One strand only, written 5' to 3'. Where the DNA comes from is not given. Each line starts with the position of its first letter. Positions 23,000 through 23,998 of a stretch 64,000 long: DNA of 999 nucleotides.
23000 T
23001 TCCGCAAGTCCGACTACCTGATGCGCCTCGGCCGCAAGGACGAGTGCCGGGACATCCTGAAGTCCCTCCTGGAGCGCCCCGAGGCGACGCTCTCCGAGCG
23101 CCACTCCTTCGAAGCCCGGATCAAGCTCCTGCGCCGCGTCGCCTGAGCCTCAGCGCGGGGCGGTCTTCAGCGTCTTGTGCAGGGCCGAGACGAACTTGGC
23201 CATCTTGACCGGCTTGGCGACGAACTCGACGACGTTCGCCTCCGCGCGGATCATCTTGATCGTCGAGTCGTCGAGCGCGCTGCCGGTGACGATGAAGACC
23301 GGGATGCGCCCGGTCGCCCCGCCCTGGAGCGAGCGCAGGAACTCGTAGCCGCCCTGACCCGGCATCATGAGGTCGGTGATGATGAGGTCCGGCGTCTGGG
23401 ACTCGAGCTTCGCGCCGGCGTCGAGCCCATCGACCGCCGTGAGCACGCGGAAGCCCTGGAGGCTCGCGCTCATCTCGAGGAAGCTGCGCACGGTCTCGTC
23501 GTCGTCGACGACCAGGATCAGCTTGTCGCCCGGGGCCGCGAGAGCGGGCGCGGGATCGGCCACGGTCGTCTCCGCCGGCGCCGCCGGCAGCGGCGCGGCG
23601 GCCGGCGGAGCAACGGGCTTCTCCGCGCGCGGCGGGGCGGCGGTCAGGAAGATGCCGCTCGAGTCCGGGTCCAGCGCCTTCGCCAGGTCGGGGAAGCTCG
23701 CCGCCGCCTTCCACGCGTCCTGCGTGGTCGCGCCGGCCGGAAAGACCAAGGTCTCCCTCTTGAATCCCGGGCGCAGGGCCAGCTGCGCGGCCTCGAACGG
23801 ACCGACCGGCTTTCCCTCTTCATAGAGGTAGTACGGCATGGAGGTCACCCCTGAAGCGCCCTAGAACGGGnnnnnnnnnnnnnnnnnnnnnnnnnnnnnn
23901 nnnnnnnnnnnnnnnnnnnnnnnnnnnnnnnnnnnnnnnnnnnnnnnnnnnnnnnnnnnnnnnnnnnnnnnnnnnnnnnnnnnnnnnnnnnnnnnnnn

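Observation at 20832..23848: Three paralogous output-less receiver domains within 3 kb, one fused to a GYF/DUF4339-like N-terminal domain; no histidine kinase nearby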

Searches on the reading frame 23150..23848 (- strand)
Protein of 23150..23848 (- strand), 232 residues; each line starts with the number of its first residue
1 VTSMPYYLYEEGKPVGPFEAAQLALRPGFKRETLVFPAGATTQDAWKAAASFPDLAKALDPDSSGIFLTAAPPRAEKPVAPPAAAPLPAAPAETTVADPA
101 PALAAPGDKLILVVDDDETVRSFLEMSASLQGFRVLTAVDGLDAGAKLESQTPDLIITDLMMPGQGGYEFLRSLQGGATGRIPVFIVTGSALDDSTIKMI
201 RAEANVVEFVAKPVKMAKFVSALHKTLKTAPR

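Call 3: search_protein_families(library=pfam, proteins=[window:23150-23848:-], max_evalue=0.01)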
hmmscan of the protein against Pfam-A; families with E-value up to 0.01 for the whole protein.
window:23150-23848:- (232 aa): 2 families
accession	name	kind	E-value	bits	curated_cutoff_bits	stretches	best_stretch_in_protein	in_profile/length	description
PF00072.30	Response_reg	-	3.2e-20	72.8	30.2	1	111-223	1-110/111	Response regulator receiver domain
PF14237.11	GYF_2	-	0.00014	22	25.8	1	6-55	1-50/50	GYF domain 2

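Call 6: find_homologous_proteins(query=window:23150-23848:-, max_evalue=0.001)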
Query window:23150-23848:- (232 aa): 1032 proteins with E <= 0.001 among 5858 candidates; the best 120 are listed.
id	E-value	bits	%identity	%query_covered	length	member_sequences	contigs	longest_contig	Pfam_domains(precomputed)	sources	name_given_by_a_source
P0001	6.8e-133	459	94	99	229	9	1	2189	PF00072.31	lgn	-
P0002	1.1e-130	452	94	99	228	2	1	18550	PF00072.31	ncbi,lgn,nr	ncbi:MAG: response regulator [Elusimicrobia bacterium]|nr:response regulator [Elusimicrobiota bacter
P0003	1.1e-129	449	90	99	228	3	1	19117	PF00072.31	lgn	-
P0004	1.4e-127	442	92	99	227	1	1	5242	PF00072.31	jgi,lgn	jgi:CheY-like chemotaxis protein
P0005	1.6e-123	429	87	99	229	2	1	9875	PF00072.31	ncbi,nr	ncbi:MAG: response regulator [Elusimicrobia bacterium]|nr:response regulator [Elusimicrobiota bacter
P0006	5.8e-121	420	86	99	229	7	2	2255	PF00072.31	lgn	-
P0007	2.1e-117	409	86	99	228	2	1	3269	PF00072.31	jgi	jgi:CheY-like chemotaxis protein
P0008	6.2e-117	407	84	99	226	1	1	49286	PF00072.31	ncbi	-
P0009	2.3e-116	405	82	99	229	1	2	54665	PF00072.31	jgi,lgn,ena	-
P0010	7.9e-116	403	83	99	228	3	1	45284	PF00072.31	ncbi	-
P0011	1.6e-114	399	84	99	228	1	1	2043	PF00072.31,PF14237.12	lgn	-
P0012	1.8e-114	399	84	99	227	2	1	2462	PF00072.31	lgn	-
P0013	3.0e-114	398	83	99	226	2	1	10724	PF00072.31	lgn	-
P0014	8.6e-114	397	80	99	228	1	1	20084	PF00072.31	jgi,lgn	jgi:CheY-like chemotaxis protein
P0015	1.0e-113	396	79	99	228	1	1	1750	PF00072.31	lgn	-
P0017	5.4e-113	394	81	99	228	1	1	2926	PF00072.31,PF14237.12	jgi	-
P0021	1.2e-111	390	80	99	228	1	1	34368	PF00072.31,PF14237.12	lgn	-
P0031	1.6e-109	383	79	99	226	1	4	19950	PF00072.31,PF14237.12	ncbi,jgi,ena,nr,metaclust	ncbi:MAG: hypothetical protein COV48_02485 [Elusimicrobia bacterium CG11_big_fil_rev_8_21_14_0_20_64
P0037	1.8e-107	376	80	99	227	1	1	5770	PF00072.31,PF14237.12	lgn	-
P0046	1.2e-99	350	74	99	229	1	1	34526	PF00072.31,PF14237.12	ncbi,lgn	-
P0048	5.7e-97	342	70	98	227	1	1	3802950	PF00072.31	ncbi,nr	ncbi:MAG: response regulator [Elusimicrobiota bacterium]|nr:MAG: response regulator [Elusimicrobiota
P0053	1.1e-78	282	60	98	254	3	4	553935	PF00072.31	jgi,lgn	-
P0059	8.9e-75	269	53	98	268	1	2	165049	PF00072.31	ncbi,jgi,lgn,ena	jgi:CheY-like chemotaxis protein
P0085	6.8e-68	247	56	98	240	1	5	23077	PF00072.31,PF14237.12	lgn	-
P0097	2.2e-64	235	55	99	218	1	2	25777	PF00072.31,PF14237.12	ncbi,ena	-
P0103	2.9e-61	225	52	98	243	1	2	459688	PF00072.31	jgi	jgi:CheY-like chemotaxis protein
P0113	3.7e-57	212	43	23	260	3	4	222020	PF00072.31,PF14237.12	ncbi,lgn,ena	-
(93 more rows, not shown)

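Call 7: find_encoding_contigs(protein=P0048, flank=10000, max_places=2)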
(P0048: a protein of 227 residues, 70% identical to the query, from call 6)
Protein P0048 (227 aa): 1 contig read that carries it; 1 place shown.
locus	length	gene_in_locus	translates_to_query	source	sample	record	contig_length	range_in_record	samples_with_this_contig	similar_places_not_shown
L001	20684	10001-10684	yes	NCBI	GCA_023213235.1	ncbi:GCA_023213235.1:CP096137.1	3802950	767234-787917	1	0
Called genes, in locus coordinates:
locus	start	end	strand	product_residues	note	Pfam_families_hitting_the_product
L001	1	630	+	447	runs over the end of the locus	-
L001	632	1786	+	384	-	-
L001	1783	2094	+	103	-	-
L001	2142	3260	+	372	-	PF01571:GCV_T, PF08669:GCV_T_C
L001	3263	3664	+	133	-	PF01597:GCV_H, PF00364:Biotin_lipoyl (weak)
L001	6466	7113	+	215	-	PF21948:LplA-B_cat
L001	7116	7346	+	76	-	PF01037:AsnC_trans_reg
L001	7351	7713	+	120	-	-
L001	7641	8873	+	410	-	PF13231:PMT_2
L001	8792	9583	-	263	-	PF00912:Transgly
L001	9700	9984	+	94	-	-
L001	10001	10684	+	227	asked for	PF00072:Response_reg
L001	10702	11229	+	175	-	-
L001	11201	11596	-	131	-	PF13181:TPR_8 (faint)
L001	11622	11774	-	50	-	-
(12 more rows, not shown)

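Call 8: find_encoding_contigs(protein=P0053, flank=10000, max_places=2)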
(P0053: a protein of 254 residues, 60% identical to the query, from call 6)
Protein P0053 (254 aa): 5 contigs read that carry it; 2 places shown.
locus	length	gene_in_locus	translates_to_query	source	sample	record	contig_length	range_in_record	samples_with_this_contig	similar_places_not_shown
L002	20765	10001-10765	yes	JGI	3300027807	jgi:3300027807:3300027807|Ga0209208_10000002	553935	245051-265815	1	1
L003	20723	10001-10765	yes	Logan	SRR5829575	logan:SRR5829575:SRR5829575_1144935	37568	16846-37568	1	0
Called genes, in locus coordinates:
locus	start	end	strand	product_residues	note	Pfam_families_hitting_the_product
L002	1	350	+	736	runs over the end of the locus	-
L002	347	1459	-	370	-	-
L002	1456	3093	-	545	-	PF00171:Aldedh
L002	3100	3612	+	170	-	PF01928:CYTH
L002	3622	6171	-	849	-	PF01136:Peptidase_U32, PF12392:DUF3656, PF01136:Peptidase_U32 (weak)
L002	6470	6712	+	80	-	-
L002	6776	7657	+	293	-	PF01435:Peptidase_M48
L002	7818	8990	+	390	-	PF06224:AlkZ-like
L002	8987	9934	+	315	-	PF19656:DUF6159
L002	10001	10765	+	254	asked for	PF00072:Response_reg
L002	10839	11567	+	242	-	-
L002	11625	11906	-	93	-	PF01329:Pterin_4a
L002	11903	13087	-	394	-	PF08495:FIST, PF10442:FIST_C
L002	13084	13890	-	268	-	-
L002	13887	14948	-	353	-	PF02445:NadA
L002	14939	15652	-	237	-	PF03009:GDPD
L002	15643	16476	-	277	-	PF02811:PHP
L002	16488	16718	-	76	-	PF01106:NifU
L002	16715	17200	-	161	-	PF02082:Rrf2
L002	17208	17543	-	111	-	PF01883:FeS_assembly_P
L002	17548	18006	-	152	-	PF01592:NifU_N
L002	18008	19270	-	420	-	PF00266:Aminotran_5, PF01053:Cys_Met_Meta_PP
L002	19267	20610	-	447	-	PF19295:SufBD_N, PF01458:SUFBD_core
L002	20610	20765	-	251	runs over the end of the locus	PF00005:ABC_tran, PF02463:SMC_N (faint)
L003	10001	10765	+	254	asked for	PF00072:Response_reg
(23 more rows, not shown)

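Call 14: find_encoding_contigs(protein=P0059, flank=10000, max_places=1)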
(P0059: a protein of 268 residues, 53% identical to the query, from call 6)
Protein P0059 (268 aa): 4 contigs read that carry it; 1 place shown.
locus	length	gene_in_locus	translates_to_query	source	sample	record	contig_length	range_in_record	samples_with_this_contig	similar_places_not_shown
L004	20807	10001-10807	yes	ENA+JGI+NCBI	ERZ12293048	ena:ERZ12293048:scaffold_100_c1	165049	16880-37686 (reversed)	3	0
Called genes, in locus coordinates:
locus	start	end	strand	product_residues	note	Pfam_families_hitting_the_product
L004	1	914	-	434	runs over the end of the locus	PF13638:PIN_4, PF02562:PhoH, PF13604:AAA_30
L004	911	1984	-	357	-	PF04055:Radical_SAM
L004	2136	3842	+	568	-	-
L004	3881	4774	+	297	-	PF00009:GTP_EFTU (faint), PF00350:Dynamin_N (faint), PF01926:MMR_HSR1, PF02421:FeoB_N, PF03193:RsgA_GTPase (faint), PF07650:KH_2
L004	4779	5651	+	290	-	PF14378:PAP2_3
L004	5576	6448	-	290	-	PF02548:Pantoate_transf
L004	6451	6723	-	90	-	PF02597:ThiS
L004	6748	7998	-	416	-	PF00291:PALP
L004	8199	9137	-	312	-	PF13354:Beta-lactamase2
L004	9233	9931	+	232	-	PF01510:Amidase_2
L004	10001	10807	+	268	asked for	PF00072:Response_reg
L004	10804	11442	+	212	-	PF00753:Lactamase_B (faint)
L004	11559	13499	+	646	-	PF02518:HATPase_c, PF13589:HATPase_c_3 (weak), PF09239:Topo-VIb_trans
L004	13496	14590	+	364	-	PF04406:TP6A_N, PF20768:Topo_VI_alpha, PF21180:TOP6A-Spo11_Toprim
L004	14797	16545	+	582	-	PF06472:ABC_membrane_2, PF00005:ABC_tran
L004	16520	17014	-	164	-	PF06172:Cupin_5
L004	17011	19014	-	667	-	PF02784:Orn_Arg_deC_N, PF17810:Arg_decarb_HB, PF17944:Arg_decarbox_C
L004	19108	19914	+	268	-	-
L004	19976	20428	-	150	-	-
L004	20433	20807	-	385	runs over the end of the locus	PF13428:TPR_14 (faint), PF13432:TPR_16 (faint), PF14559:TPR_19 (faint)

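Call 15: find_encoding_contigs(protein=P0103, flank=10000, max_places=1)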
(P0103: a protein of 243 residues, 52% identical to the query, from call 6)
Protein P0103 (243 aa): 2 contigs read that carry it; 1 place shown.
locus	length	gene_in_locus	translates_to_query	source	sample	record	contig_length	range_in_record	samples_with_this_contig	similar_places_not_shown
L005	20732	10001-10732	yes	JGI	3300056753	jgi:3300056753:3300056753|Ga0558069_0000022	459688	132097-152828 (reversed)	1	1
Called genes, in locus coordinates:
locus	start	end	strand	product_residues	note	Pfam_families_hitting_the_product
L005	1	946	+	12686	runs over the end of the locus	-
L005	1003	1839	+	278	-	-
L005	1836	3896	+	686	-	PF05226:CHASE2, PF00211:Guanylate_cyc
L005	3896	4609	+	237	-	PF11750:DUF3307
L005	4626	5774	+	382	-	PF00108:Thiolase_N, PF00109:ketoacyl-synt (faint), PF02803:Thiolase_C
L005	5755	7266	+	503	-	PF00221:Lyase_aromatic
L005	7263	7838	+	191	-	PF04140:ICMT, PF04191:PEMT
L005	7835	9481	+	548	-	PF17391:Urocanase_N, PF01175:Urocanase, PF17392:Urocanase_C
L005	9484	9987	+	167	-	PF04461:YajQ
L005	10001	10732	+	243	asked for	PF00072:Response_reg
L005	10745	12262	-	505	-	-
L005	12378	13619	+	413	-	PF07969:Amidohydro_3 (weak), PF01979:Amidohydro_1, PF07969:Amidohydro_3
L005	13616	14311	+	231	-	PF00702:Hydrolase (weak), PF12710:HAD, PF13419:HAD_2, PF13242:Hydrolase_like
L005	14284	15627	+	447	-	PF00171:Aldedh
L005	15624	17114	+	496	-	PF07837:FTCD_N, PF02971:FTCD, PF04961:FTCD_C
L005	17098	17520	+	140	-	PF06127:Mpo1-like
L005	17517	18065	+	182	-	PF00583:Acetyltransf_1 (weak), PF13508:Acetyltransf_7 (faint)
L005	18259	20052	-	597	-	PF17297:PEPCK_N, PF00821:PEPCK_GTP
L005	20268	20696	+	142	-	PF07963:N_methyl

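Call 21: find_related_loci(query=A2, collection=genome_contigs, flank=10000)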
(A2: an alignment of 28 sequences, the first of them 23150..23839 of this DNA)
Query A2 (229 aa) in genome_contigs; peptide patterns used: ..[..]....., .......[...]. (x = any residue, [..] = any of these).
600 stretches matched a pattern (row limit reached: there are more); 580 encode a relative of the query (tblastn E <= 1e-3); the best 80 are kept; 80 distinct loci.
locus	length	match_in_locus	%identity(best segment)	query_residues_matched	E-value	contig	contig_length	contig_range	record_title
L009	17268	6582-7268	86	1-229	1e-120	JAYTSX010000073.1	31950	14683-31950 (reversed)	MAG: Elusimicrobiota bacterium isolate GFS_5282 GFS_5282_72, whole genome shotgun sequence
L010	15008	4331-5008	81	1-229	6e-112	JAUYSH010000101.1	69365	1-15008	MAG: Elusimicrobiota bacterium isolate C5_metabat.bin.68 C5_k141_170043, whole genome shotgun sequence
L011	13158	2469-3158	62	1-229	3e-80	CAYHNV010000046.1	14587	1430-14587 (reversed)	MAG TPA_asm: uncultured Elusimicrobia bacterium isolate ERP119705_co13_643 genome assembly, contig: NODE_5176_length_145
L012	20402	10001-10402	60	95-228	2e-49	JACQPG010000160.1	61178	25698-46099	MAG: Elusimicrobia bacterium isolate NC_groundwater_1301_Ag_S-0.2um_62_34 S_p2_S4_coassembly_k141_4096104, whole genome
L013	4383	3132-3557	51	88-229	2e-43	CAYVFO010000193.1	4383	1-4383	MAG TPA_asm: uncultured Elusimicrobia sp. isolate SRP124282_co12_75 genome assembly, contig: NODE_7598_length_4383_cov_8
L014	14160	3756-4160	43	96-229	7e-30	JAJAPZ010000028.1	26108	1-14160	MAG: Candidatus Obscuribacterium magneticum isolate DUR003 NODE_28_length_26108, whole genome shotgun sequence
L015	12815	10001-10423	36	81-225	4e-19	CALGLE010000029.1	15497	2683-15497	MAG: uncultured Granulosicoccaceae bacterium isolate R2_Bin_Bin_3_sub_1 genome assembly, contig: c_000001672917, whole g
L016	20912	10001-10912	37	90-226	2e-17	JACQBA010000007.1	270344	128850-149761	MAG: Elusimicrobia bacterium isolate NC_groundwater_930_Pr1_S-0.2um_66_35 Montesol18-Sp2_coassembly_scaffold_413620, who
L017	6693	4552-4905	32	106-224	5e-17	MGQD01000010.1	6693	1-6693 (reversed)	MAG: Deltaproteobacteria bacterium RBG_13_49_15 RBG_13_scaffold_10986, whole genome shotgun sequence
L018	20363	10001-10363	34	103-225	6e-17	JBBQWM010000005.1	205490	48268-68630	MAG: Chloroflexia bacterium isolate Co_metawrap_2056 Cmw_2056_k141_8289283_length_205490_cov_34.9987, whole genome shotg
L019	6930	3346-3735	35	96-226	8e-17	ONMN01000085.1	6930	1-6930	uncultured Prevotellaceae bacterium isolate RUG443 genome assembly, contig: scaffold_7377, whole genome shotgun sequence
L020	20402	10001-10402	34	77-224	9e-17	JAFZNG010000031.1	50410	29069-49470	MAG: Paludibacteraceae bacterium isolate RGIG7921 Water_buffalos_Reticulum.Co__c3777776, whole genome shotgun sequence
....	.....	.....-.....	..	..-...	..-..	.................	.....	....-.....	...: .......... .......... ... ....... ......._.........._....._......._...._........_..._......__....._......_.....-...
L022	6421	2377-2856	31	69-224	2e-16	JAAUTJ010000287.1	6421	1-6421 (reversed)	MAG: Leptolyngbyaceae cyanobacterium SM1_3_5 NODE_5620_length_6421_cov_2.385764, whole genome shotgun sequence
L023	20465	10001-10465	35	62-229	7e-16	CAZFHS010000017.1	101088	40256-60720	MAG TPA_asm: uncultured Gemmatimonadaceae bacterium isolate binchicken_co97_465 genome assembly, contig: NODE_588_length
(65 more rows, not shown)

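Call 26: search_protein_families(library=ncbifam, proteins=[window:23150-23839:-], max_evalue=0.01)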
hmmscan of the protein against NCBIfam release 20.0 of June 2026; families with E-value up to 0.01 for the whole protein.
window:23150-23839:- (229 aa): 88 families (the best 25 are shown)
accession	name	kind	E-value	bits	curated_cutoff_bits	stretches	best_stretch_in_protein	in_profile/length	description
TIGR02154.1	PhoB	equivalog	1.6e-16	60.3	296.2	1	106-224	3-120/226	phosphate regulon transcriptional regulator PhoB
NF045944.1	ResRegRpaBCyano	equivalog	2.7e-16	59.6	330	1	109-214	1-102/229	response regulator transcription factor RpaB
NF045717.1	DVU0259_DivK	exception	6.9e-16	58.5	160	1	106-224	3-116/117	DVU0259 family response regulator domain-containing protein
NF007135.0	PRK09581.1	equivalog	1.6e-15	56.9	474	1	108-218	5-114/457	PleD family two-component system response regulator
NF041733.1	resp_reg_CseB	equivalog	7.7e-15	54.9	350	1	108-225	3-116/228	two-component system response regulator CseB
NF040689.1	MtrAB_MtrA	equivalog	9.4e-15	54.5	300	1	108-225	1-114/219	MtrAB system response regulator MtrA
TIGR01818.1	ntrC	equivalog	3.7e-14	52.4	558.6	1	108-225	1-115/463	nitrogen regulation protein NR(I)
NF007969.0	PRK10693.1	equivalog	4.6e-14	52.2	329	1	105-212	7-111/337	two-component system response regulator RssB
NF008099.0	PRK10841.1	equivalog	4.7e-14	51.1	920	1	99-221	818-937/949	two-component system sensor histidine kinase RcsC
NF010430.0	PRK13856.1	equivalog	7.9e-14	51.9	344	1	106-226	2-119/241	two-component response regulator VirG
NF040534.1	resp_reg_YycF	equivalog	2e-13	50.1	340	1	107-223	2-114/231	response regulator YycF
NF045505.1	RR_RssB_Pseudo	equivalog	2.3e-13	50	700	1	108-212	8-109/394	two-component system response regulator RssB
NF000402.1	vanR-B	exception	1e-12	48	480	1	108-219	6-112/219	vancomycin resistance response regulator transcription factor VanR-B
NF006900.1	PRK09390.1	equivalog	1.2e-12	47.8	255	1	105-227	4-123/203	response regulator FixJ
NF007005.1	PRK09468.1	equivalog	2.2e-12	46.9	331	1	107-225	5-120/237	osmolarity response regulator transcription factor OmpR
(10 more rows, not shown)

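Call 33: search_protein_families(library=pfam, alignment_id=A2, max_evalue=0.01)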
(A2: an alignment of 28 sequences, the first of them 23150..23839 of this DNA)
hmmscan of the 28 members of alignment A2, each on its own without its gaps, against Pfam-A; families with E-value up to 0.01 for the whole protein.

A. member 1, window:23150-23839:- (229 aa): 2 families
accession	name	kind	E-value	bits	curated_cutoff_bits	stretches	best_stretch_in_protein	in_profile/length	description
PF00072.30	Response_reg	-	3.1e-20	72.8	30.2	1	108-220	1-110/111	Response regulator receiver domain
PF14237.11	GYF_2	-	0.00014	22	25.8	1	3-52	1-50/50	GYF domain 2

B. families by the number of members that match (of 28 scanned): 3 families
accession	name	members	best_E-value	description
PF00072.30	Response_reg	28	5.4e-24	Response regulator receiver domain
PF14237.11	GYF_2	18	1.1e-06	GYF domain 2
PF06490.17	FleQ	1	0.0059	Flagellar regulatory protein FleQ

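Call 40: search_protein_families(library=pfam, proteins=[L014:2-1030:+, L014:1030-2220:+, L014:2217-2564:+, L014:2626-3237:+, L014:3744-4238:+, L014:4249-4764:+, L014:4767-5492:+, L014:5423-6409:+], max_evalue=0.01)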
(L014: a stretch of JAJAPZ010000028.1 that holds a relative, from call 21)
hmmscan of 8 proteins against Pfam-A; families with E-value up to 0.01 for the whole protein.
L014:2-1030:+ (342 aa): 2 families
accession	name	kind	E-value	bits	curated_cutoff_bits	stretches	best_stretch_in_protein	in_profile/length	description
PF02518.31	HATPase_c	-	3.2e-19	69.9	26.4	1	231-337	1-108/111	Histidine kinase-, DNA gyrase B-, and HSP90-like ATPase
PF17107.11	SesA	-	0.0041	17.7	26.3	0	156-202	20-67/122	N-terminal domain on NACHT_NTPase and P-loop NTPases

L014:1030-2220:+ (396 aa): 0 families

L014:2217-2564:+ (115 aa): 1 family
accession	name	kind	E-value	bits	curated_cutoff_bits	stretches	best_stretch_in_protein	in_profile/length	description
PF07238.19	PilZ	-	5.3e-10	40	22.5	1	4-103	1-97/102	PilZ domain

L014:2626-3237:+ (203 aa): 0 families

L014:3744-4238:+ (164 aa): 1 family
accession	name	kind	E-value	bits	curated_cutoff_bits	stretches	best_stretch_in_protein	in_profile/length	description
PF00072.30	Response_reg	-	8.5e-20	71.4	30.2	1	17-130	1-110/111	Response regulator receiver domain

L014:4249-4764:+ (171 aa): 0 families

L014:4767-5492:+ (241 aa): 0 families

L014:5423-6409:+ (328 aa): 1 family
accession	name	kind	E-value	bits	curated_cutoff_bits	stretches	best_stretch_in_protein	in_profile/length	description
PF04307.19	YdjM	-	6e-24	84.9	29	1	20-184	1-167/176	YdjM inner membrane protein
